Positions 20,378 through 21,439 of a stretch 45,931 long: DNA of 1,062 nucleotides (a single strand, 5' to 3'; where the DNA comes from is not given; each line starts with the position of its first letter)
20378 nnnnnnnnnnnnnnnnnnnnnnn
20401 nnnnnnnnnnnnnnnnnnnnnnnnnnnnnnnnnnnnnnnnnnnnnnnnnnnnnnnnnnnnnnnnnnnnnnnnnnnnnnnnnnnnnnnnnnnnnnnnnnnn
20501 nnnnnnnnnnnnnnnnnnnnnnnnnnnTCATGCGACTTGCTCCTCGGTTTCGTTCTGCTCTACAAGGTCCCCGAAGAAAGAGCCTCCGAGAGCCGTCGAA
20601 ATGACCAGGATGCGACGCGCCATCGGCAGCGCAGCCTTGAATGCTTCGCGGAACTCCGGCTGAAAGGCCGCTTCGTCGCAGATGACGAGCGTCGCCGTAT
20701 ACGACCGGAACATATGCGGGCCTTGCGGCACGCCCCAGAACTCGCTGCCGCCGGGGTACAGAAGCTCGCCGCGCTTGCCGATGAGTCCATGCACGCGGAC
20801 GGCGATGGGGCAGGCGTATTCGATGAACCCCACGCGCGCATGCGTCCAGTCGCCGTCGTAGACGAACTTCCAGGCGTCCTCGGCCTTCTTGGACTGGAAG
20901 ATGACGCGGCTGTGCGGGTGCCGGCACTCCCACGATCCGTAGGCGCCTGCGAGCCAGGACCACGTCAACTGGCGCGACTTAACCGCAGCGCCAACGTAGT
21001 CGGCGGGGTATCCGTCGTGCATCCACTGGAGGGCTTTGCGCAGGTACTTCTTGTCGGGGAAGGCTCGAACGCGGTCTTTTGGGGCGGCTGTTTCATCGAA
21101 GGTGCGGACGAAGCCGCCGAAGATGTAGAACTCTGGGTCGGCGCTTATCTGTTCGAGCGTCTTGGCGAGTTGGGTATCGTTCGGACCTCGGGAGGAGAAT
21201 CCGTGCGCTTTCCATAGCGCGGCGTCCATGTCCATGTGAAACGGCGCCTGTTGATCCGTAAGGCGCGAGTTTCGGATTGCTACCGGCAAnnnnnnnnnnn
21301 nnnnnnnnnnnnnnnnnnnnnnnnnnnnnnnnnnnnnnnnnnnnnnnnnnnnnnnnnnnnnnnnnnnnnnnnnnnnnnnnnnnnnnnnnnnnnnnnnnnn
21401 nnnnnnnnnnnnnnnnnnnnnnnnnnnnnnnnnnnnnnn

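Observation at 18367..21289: Large terminase gene split into ATPase and nuclease genes by a two-gene cassette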

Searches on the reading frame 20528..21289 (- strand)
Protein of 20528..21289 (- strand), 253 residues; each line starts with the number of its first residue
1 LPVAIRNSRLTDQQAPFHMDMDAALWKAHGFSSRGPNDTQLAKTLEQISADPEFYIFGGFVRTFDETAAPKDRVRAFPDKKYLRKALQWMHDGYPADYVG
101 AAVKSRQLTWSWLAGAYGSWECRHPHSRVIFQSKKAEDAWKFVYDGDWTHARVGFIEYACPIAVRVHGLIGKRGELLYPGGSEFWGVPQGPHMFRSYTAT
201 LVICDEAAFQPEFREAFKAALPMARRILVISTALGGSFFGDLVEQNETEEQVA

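Call 5: search_protein_families(library=pfam, proteins=[window:20528-21289:-], max_evalue=1)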
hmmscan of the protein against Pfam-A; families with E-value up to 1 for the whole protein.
window:20528-21289:- (253 aa): 0 families

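Call 6: search_protein_families(library=phrogs, proteins=[window:20528-21289:-], max_evalue=0.1)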
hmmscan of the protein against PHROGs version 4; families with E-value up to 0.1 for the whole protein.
window:20528-21289:- (253 aa): 2 families
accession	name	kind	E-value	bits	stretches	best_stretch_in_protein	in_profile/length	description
phrog_2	-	head and packaging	7.5e-09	35.9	1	83-246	267-415/807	terminase large subunit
phrog_7579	-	head and packaging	0.045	14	1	182-242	94-157/239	terminase large subunit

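Call 24: find_homologous_proteins(query=window:20528-21289:-, max_evalue=0.001)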
Query window:20528-21289:- (253 aa): 37 proteins with E <= 0.001 among 381 candidates.
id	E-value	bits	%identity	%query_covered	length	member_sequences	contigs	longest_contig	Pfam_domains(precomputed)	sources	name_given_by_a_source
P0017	3.3e-151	520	88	99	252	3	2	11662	-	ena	-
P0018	1.1e-99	351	61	100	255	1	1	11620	-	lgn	-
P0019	3.3e-99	350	62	99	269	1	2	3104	-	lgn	-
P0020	4.3e-83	297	61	91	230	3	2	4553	-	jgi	jgi:hypothetical protein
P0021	7.9e-77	276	54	99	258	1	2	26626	-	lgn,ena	-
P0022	8.9e-71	257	52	99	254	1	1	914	-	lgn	-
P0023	2.0e-69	252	54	92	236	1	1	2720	-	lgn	-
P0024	4.3e-69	251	51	99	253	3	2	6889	-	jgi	-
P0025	6.3e-68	247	52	96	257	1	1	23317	-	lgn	-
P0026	1.0e-67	246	50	96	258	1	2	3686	-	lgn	-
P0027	1.9e-67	246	52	88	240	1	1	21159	-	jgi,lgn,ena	-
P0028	6.2e-66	241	50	96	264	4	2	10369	-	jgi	jgi:hypothetical protein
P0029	1.5e-65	239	51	92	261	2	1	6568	-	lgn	-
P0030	1.9e-65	239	50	96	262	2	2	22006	-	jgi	jgi:hypothetical protein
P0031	6.0e-65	237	50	98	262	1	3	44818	-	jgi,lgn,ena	-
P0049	4.7e-47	179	40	97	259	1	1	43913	-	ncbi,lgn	-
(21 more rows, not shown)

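Call 26: find_related_loci(query=A1, collection=viral_contigs, flank=7000)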
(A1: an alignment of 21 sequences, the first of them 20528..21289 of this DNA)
Query A1 (253 aa) in viral_contigs; peptide patterns used: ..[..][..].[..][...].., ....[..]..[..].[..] (x = any residue, [..] = any of these).
422 stretches matched a pattern; 310 encode a relative of the query (tblastn E <= 1e-3); the best 80 are kept; 80 distinct loci.
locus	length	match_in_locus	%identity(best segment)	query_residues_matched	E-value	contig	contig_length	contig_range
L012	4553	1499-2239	60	1-250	2e-93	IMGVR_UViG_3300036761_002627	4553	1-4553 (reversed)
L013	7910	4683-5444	52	1-251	8e-81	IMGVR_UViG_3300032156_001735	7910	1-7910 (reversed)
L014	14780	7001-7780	50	1-249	1e-73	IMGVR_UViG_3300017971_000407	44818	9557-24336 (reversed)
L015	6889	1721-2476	51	3-253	1e-73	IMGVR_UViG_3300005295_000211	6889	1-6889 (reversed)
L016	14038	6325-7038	52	14-243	6e-66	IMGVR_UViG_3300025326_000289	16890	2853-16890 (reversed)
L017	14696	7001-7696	49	20-250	2e-65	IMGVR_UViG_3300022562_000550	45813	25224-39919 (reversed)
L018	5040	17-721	47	20-246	1e-61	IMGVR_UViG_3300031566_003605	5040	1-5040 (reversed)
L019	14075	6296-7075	50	1-249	1e-73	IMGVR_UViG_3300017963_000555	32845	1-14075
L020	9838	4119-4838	43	19-248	3e-53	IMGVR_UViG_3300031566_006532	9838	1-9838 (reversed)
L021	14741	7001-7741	41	3-250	6e-52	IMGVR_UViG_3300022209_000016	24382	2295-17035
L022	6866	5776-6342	42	52-243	3e-44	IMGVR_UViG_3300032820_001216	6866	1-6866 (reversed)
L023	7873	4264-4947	38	32-245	1e-43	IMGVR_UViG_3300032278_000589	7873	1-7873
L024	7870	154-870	36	6-243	1e-42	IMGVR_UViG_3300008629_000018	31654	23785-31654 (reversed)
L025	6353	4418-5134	36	6-243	1e-42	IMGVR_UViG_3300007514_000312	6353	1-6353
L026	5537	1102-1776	39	32-242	6e-43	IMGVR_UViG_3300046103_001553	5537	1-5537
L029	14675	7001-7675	39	32-242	7e-43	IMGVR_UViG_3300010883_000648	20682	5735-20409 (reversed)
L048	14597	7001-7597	40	44-245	9e-41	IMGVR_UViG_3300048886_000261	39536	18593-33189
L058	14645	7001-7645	37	27-245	2e-39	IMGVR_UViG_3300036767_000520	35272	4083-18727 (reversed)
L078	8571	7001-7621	37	38-238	1e-32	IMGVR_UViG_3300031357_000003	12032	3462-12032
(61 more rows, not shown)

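Call 27: find_related_loci(query=A1, collection=genome_contigs, flank=7000)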
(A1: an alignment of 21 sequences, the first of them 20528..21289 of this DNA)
Query A1 (253 aa) in genome_contigs; peptide patterns used: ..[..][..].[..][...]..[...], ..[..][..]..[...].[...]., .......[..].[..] (x = any residue, [..] = any of these).
109 stretches matched a pattern; 2 encode a relative of the query (tblastn E <= 1e-3); 2 distinct loci.
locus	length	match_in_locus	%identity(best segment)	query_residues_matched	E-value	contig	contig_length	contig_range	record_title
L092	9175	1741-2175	34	84-225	5e-19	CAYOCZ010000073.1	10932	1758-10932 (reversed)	MAG TPA_asm: uncultured bacterium isolate binchicken_co332_72 genome assembly, contig: NODE_1543_length_10932_cov_15.075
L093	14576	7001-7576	31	60-243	7e-17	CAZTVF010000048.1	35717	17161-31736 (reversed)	MAG TPA_asm: uncultured Planctomycetaceae bacterium isolate SRP272421_co2_511 genome assembly, contig: NODE_2460_length_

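Call 30: search_dna_similar(query=window:20528-21289:-, collection=phages, mode=protein, max_rows=40, max_evalue=0.001)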
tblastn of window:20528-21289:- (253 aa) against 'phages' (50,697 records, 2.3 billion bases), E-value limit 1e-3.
No match.

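Call 66: search_protein_representatives(alignment_id=A1)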
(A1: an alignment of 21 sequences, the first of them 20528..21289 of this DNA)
Query: 21 sequences, 253 profile positions. Proteins with E-value up to 0.001 (for the whole library): 4451; up to 1e-10: 1596; up to 1e-30: 117. The best 150 are listed.
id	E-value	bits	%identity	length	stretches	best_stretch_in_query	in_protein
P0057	4.7e-99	346.9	-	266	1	5-250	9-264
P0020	2.7e-97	341.1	-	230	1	19-250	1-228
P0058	4.1e-93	327.4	-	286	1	4-252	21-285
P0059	2.2e-85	302.1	-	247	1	8-249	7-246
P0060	1.7e-83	295.9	-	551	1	15-248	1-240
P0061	4.3e-79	281.4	-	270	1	2-249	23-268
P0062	6.0e-76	271.2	-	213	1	44-248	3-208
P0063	9.5e-73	260.7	-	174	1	87-250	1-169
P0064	5.0e-71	255.0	-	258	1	1-247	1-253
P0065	6.1e-67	241.6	-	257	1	7-250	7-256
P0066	8.9e-66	237.8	-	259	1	6-250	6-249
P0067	3.9e-61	222.6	-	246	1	13-247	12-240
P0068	6.3e-60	218.7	-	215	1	46-245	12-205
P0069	1.1e-59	217.9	-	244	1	35-244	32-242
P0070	9.9e-59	214.8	-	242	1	39-244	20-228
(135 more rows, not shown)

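Call 73: search_protein_families(library=pfam, proteins=[L014:9265-9600:+, L015:4056-4472:+, L021:7756-8127:+, L014:9627-10151:+], max_evalue=0.1)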
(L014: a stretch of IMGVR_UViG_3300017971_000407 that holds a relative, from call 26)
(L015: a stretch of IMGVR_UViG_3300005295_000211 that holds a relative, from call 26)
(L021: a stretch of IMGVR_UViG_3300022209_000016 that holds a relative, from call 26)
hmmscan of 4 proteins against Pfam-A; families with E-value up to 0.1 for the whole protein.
L014:9265-9600:+ (111 aa): 1 family
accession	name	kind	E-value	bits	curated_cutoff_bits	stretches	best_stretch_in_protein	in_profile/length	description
PF16079.10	Phage_holin_5_2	-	0.012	16.3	29.2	1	10-69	2-60/76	Phage holin family Hol44, in holin superfamily V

L015:4056-4472:+ (138 aa): 0 families

L021:7756-8127:+ (123 aa): 0 families

L014:9627-10151:+ (174 aa): 0 families

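Call 82: find_encoding_contigs(protein=P0017, flank=6000, max_places=2)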
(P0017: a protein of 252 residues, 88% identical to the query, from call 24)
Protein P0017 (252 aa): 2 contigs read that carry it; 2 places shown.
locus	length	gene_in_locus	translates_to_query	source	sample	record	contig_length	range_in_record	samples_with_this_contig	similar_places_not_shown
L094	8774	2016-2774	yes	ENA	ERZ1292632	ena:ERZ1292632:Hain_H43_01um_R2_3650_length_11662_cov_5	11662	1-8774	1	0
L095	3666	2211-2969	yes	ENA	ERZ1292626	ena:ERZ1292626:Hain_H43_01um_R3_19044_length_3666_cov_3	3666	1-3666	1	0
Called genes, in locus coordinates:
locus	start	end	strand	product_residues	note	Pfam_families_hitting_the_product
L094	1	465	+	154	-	?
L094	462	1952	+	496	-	-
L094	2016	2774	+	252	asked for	-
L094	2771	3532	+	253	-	-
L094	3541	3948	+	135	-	-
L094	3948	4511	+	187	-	PF28077:THIVI_2564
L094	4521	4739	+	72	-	-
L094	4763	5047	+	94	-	-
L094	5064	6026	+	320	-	-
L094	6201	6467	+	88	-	-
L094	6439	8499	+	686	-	-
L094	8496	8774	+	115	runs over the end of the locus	-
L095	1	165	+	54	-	?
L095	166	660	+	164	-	-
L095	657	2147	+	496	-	-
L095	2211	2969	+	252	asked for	-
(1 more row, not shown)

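Call 83: find_encoding_contigs(protein=P0049, flank=6000, max_places=2)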
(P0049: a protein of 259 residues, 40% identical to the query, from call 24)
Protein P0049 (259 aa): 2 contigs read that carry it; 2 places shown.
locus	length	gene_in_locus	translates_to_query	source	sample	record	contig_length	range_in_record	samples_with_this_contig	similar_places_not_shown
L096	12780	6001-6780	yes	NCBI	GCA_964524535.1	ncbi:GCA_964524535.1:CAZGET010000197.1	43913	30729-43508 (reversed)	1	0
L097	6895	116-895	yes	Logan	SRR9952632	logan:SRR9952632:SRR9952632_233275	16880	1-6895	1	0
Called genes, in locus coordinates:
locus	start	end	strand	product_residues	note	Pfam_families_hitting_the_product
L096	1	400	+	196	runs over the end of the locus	PF07460:NUMOD3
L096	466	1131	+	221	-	-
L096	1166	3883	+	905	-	-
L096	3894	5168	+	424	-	-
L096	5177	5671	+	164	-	-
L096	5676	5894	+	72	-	-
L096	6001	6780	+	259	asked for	-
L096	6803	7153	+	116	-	-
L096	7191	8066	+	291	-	-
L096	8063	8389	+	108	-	-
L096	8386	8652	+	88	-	-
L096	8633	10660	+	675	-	-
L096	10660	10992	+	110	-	-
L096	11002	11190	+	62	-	-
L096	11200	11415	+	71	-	-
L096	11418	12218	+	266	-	-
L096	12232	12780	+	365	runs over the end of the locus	-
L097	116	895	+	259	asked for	-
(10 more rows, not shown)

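Call 94: search_dna_similar(query=L029:6974-7693:+, collection=phages, mode=protein, max_evalue=0.001, max_rows=15)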
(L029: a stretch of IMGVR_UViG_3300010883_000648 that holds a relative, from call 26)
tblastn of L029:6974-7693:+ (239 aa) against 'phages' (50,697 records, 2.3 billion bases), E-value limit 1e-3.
Records with a match: 350; places in all: 351; records where one place covers at least 80% of the query: 1.
Best place of each record, by identity: <60% 350.
By first word of the organism name: Synechococcus 68; Acinetobacter 65; Klebsiella 34; Cyanophage 32; Escherichia 31; Salmonella 15; Pseudomonas 11; Erwinia 10; Enterobacter 9; Citrobacter 9; and 29 more.
By host as written in the record: - 72; Synechococcus 31; Escherichia coli 23; Acinetobacter baumannii 19; Klebsiella pneumoniae MRSN414780 10; Synechococcus sp. WH8102 8; Citrobacter freundii 7; Ralstonia pseudosolanacearum I-31 (MT043) 5; and 104 more.
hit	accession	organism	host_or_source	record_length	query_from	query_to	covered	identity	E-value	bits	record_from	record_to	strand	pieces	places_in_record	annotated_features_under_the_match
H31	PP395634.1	Microcystis phage Mel-JY01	Microcystis elabens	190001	70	237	70%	29.1%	2e-11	69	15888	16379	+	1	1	large terminase protein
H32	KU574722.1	Pectobacterium phage vB_PcaM_CBB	Pectobacterium carotovorum subsp. ...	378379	49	226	74%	26.5%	2e-5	51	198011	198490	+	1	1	DNA terminase packaging enzyme large subunit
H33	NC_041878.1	Pectobacterium phage vB_PcaM_CBB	Pectobacterium carotovorum subsp. ...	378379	49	226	74%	26.5%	2e-5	51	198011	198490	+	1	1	terminase large subunit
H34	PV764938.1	Sinorhizobium phage Phosso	Sinohrizobium meliloti NRRL L-50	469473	50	213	69%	28.7%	9e-6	52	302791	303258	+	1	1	terminase large subunit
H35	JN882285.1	Cronobacter phage vB_CsaM_GAP32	Cronobacter sakazakii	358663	49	226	74%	26.0%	7e-5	49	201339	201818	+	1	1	DNA terminase packaging enzyme large subunit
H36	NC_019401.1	Cronobacter phage vB_CsaM_GAP32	Cronobacter sakazakii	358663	49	226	74%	26.0%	7e-5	49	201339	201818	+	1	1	terminase large subunit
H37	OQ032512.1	Acinetobacter phage nACB2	Acinetobacter halotolerans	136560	14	201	79%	24.5%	4e-4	47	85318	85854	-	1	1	terminase large subunit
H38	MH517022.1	Acinetobacter phage SH-Ab 15599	Acinetobacter baumannii 15599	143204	14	215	85%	22.8%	2e-5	51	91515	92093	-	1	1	terminase DNA packaging enzyme large subunit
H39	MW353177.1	Flavobacterium phage vB_FspM_immuto_13-6C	Flavobacterium sp. LMO8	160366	75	231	66%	28.6%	1e-10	66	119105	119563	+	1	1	terminase large subunit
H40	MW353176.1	Flavobacterium phage vB_FspM_immuto_3-5A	Flavobacterium sp. LMO8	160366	75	231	66%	28.6%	2e-10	66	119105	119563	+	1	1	terminase large subunit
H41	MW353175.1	Flavobacterium phage vB_FspM_immuto_2-6A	Flavobacterium sp. LMO8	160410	75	231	66%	28.6%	2e-10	66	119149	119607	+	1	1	terminase large subunit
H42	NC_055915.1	Flavobacterium phage vB_FspM_immuto_2-6A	Flavobacterium sp. LMO8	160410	75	231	66%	28.6%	2e-10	66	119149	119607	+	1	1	terminase large subunit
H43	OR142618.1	Pseudomonas phage Callisto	Pseudomonas aeruginosa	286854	61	215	65%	28.7%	8e-7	55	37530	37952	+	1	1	hypothetical protein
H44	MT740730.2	Ralstonia phage Cimandef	Ralstonia pseudosolanacearum I-31 ...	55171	89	231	60%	30.7%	3e-4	47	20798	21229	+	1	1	terminase large subunit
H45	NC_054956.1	Ralstonia phage Cimandef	Ralstonia pseudosolanacearum I-31 ...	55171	89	231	60%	30.7%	3e-4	47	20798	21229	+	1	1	terminase large subunit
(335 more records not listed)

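Call 95: search_dna_similar(query=L078:6959-7648:+, collection=phages, mode=protein, max_evalue=0.001, max_rows=15)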
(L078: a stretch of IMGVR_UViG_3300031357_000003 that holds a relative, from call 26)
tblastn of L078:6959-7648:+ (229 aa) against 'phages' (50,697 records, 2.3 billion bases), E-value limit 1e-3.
Records with a match: 50; places in all: 50; records where one place covers at least 80% of the query: 1.
Best place of each record, by identity: <60% 50.
By first word of the organism name: Rhizobium 19; Pseudomonas 11; Flavobacterium 4; Acinetobacter 4; Sinorhizobium 2; Agrobacterium 2; uncultured 1; Phage 1; Bacteriophage 1; Caudoviricetes 1; and 4 more.
By host as written in the record: - 10; Pseudomonas aeruginosa PAO1 5; Flavobacterium sp. LMO8 4; Rhizobium leguminosarum 4; Pseudomonas aeruginosa 3; Rhizobium etli CFN42 3; Sinorhizobium meliloti 2; Agrobacterium tumefaciens C58 2; and 13 more.
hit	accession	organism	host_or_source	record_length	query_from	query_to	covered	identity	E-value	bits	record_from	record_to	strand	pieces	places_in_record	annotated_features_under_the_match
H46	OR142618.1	Pseudomonas phage Callisto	Pseudomonas aeruginosa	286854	25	226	88%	26.9%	2e-5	51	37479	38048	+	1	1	hypothetical protein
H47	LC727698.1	Pseudomonas phage sp. 30-3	Pseudomonas aeruginosa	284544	51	226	77%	28.7%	2e-5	50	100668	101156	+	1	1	hypothetical protein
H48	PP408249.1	Pseudomonas phage vB_Pa-PAC2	Pseudomonas aeruginosa PAO1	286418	51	226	77%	28.7%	2e-5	50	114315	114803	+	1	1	DNA terminase packaging enzyme large subunit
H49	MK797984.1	Pseudomonas phage vB_PaeM_PA5oct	-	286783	51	226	77%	28.7%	2e-5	50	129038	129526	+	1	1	hypothetical protein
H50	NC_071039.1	Pseudomonas phage vB_PaeM_PA5oct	-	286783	51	226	77%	28.7%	2e-5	50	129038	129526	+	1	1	terminase large subunit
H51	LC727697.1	Pseudomonas phage sp. 30-2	Pseudomonas aeruginosa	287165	51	226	77%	28.7%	2e-5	50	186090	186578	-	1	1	hypothetical protein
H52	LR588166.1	Pseudomonas phage vB_PaeM_MIJ3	-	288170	51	226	77%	28.7%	2e-5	50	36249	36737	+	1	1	phage terminase, large ...: phage terminase, large subunit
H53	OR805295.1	Pseudomonas phage Paride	Pseudomonas aeruginosa PAO1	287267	51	226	77%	28.7%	2e-5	50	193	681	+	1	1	terminase large subunit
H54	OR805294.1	Pseudomonas phage Ettore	Pseudomonas aeruginosa PAO1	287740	51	226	77%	28.7%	2e-5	50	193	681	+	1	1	terminase large subunit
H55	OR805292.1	Pseudomonas phage Cassandra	Pseudomonas aeruginosa PAO1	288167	51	226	77%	28.7%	2e-5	50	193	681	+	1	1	terminase large subunit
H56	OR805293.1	Pseudomonas phage Deifobo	Pseudomonas aeruginosa PAO1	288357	51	226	77%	28.7%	2e-5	50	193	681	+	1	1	terminase large subunit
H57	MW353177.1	Flavobacterium phage vB_FspM_immuto_13-6C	Flavobacterium sp. LMO8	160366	78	217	61%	30.7%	3e-8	59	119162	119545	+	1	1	terminase large subunit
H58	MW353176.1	Flavobacterium phage vB_FspM_immuto_3-5A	Flavobacterium sp. LMO8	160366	78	217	61%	30.7%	4e-8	59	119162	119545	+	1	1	terminase large subunit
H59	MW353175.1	Flavobacterium phage vB_FspM_immuto_2-6A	Flavobacterium sp. LMO8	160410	78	217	61%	30.7%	4e-8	59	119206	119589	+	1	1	terminase large subunit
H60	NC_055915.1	Flavobacterium phage vB_FspM_immuto_2-6A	Flavobacterium sp. LMO8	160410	78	217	61%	30.7%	4e-8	59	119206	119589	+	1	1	terminase large subunit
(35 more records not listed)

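Call 104: search_protein_families(library=phrogs, proteins=[L029:5891-6460:+, L048:5768-6409:+, L058:5853-6461:+, L094:3541-3948:+, L094:3948-4511:+, L014:9627-10151:+, L096:6803-7153:+], max_evalue=0.01)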
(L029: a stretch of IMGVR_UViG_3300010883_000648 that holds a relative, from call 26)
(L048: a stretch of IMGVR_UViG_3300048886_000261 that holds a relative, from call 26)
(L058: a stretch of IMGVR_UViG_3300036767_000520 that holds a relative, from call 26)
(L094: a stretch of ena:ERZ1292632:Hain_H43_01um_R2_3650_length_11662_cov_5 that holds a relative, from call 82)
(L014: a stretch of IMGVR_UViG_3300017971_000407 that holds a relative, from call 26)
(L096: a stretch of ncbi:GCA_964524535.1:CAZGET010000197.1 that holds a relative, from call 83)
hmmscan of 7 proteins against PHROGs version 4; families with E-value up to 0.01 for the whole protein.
L029:5891-6460:+ (189 aa): 1 family
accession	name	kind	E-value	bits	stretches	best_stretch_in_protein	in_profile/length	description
phrog_30784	-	unknown function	0.002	19.2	1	103-144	5-45/77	-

L048:5768-6409:+ (213 aa): 0 families

L058:5853-6461:+ (202 aa): 1 family
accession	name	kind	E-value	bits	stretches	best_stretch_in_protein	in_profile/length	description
phrog_30784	-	unknown function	0.0019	19.2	1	122-157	12-46/77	-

L094:3541-3948:+ (135 aa): 0 families

L094:3948-4511:+ (187 aa): 1 family
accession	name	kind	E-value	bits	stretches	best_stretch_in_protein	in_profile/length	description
phrog_23151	-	unknown function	0.00013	23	1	2-49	7-54/55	-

L014:9627-10151:+ (174 aa): 0 families

L096:6803-7153:+ (116 aa): 1 family
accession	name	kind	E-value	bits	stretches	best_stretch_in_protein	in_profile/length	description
phrog_1129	-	lysis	0.0004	21.4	1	4-47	8-51/86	holin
